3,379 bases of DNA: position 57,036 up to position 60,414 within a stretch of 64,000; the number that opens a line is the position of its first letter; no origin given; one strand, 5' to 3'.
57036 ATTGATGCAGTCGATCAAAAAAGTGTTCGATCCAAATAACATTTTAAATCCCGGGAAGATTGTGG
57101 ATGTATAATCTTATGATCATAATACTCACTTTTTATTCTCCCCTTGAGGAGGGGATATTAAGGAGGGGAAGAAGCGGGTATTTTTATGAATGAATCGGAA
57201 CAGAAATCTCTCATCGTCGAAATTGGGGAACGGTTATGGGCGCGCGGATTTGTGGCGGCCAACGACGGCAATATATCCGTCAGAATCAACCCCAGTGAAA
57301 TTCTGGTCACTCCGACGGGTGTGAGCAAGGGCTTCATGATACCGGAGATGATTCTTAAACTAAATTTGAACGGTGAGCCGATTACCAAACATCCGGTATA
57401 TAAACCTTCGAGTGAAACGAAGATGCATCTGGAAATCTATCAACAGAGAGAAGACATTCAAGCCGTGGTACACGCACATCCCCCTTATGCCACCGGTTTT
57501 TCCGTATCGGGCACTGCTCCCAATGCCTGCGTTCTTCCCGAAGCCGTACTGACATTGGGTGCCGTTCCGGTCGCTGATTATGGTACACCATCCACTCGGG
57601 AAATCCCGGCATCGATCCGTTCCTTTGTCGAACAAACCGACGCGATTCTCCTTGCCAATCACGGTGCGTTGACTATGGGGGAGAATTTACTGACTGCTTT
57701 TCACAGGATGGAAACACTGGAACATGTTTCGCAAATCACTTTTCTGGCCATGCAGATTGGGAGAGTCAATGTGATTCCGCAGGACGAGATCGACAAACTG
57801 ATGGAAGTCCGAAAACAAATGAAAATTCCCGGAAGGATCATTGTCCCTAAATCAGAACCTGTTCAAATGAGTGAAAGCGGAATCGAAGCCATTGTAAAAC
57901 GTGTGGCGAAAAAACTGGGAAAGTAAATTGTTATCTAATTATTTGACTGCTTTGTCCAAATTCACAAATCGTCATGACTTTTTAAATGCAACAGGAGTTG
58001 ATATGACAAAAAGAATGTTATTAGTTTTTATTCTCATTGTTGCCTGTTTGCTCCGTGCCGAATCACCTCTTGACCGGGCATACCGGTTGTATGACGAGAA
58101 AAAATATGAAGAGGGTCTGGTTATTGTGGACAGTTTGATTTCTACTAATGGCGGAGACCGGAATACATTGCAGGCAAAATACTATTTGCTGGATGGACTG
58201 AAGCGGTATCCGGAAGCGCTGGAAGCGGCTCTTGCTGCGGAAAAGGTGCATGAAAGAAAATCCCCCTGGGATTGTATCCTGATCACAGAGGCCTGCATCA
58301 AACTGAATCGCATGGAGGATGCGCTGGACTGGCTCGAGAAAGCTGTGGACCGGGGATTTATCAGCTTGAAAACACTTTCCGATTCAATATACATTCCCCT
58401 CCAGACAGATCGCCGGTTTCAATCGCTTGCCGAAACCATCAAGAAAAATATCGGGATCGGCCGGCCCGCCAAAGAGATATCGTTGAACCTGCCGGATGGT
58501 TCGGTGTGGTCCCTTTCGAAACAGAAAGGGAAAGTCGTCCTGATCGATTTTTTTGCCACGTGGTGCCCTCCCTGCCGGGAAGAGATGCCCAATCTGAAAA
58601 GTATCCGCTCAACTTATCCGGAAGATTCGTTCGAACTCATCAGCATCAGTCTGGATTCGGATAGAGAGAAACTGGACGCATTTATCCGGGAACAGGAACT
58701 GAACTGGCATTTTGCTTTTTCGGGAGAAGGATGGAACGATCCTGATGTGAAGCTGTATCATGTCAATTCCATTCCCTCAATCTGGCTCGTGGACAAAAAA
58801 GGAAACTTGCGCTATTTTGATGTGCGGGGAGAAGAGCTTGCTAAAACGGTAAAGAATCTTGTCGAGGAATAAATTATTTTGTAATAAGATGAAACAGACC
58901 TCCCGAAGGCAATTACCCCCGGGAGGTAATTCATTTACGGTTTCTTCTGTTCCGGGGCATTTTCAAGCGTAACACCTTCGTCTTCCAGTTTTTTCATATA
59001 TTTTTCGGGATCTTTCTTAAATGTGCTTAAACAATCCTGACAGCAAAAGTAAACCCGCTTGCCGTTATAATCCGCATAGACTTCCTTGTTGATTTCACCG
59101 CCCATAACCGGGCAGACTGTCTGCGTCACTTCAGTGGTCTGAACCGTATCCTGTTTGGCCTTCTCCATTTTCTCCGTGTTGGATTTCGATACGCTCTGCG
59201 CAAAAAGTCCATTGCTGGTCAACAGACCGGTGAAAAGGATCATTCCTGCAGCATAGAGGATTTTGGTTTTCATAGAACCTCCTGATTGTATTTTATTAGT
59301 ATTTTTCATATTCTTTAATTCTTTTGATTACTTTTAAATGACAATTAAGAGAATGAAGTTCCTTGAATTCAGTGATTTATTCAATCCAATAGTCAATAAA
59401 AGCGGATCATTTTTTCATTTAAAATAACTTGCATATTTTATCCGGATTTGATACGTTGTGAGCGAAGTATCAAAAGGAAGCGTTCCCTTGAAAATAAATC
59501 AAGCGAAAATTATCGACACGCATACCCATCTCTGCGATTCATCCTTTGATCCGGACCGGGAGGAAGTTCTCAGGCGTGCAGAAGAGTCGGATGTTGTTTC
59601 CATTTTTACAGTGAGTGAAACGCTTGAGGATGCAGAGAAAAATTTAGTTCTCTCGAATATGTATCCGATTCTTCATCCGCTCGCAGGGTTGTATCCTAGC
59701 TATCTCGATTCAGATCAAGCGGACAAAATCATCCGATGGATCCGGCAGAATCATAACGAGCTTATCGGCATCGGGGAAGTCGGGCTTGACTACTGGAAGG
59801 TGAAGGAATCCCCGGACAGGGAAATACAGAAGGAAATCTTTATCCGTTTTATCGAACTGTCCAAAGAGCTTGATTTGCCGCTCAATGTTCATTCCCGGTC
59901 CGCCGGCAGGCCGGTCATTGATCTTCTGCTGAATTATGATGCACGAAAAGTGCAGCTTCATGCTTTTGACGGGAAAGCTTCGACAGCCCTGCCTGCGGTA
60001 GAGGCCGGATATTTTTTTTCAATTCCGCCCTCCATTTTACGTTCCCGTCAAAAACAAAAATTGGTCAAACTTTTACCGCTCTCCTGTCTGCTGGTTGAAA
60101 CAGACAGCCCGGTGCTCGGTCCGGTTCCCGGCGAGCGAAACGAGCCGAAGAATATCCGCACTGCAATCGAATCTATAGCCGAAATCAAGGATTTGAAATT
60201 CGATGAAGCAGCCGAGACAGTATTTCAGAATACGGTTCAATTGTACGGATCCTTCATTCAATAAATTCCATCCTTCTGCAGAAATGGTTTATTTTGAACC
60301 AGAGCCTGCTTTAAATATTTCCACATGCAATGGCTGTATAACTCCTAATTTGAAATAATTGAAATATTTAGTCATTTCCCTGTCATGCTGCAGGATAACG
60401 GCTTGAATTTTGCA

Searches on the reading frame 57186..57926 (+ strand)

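Call 65: search_protein_families(library=pfam, proteins=[window:57186-57926:+], max_evalue=0.001)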
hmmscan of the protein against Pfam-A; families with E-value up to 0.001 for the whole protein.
window:57186-57926:+ (246 aa): 1 family
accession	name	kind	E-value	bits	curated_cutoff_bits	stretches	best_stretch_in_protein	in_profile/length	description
PF00596.27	Aldolase_II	-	4.1e-48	164.1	22.2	1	10-184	3-181/183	Class II Aldolase and Adducin N-terminal domain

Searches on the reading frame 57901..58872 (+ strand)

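Call 65: search_protein_families(library=pfam, proteins=[window:57901-58872:+], max_evalue=0.001)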
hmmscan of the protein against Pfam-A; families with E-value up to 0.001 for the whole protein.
window:57901-58872:+ (323 aa): 5 families
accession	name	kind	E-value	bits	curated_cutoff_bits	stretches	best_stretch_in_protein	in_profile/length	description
PF00578.27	AhpC-TSA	-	2.6e-17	63.4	26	1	186-305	1-123/124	AhpC/TSA family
PF13905.12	Thioredoxin_8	-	4.7e-17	62.5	27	1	210-302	1-93/94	Thioredoxin-like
PF08534.16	Redoxin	-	7.7e-17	61.9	26.6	1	187-312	3-137/148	Redoxin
PF00085.26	Thioredoxin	-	2e-08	34.6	23.5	1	209-255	17-62/103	Thioredoxin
PF13098.12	Thioredoxin_2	-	3.4e-06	27.8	27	1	207-310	2-93/104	Thioredoxin-like domain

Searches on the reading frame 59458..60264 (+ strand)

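Call 65: search_protein_families(library=pfam, proteins=[window:59458-60264:+], max_evalue=0.001)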
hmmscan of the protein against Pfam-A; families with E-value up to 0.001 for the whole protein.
window:59458-60264:+ (268 aa): 1 family
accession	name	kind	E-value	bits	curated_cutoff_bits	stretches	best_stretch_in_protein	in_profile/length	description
PF01026.27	TatD_DNase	-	2.2e-61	207.9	27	1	19-264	1-253/253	TatD related DNase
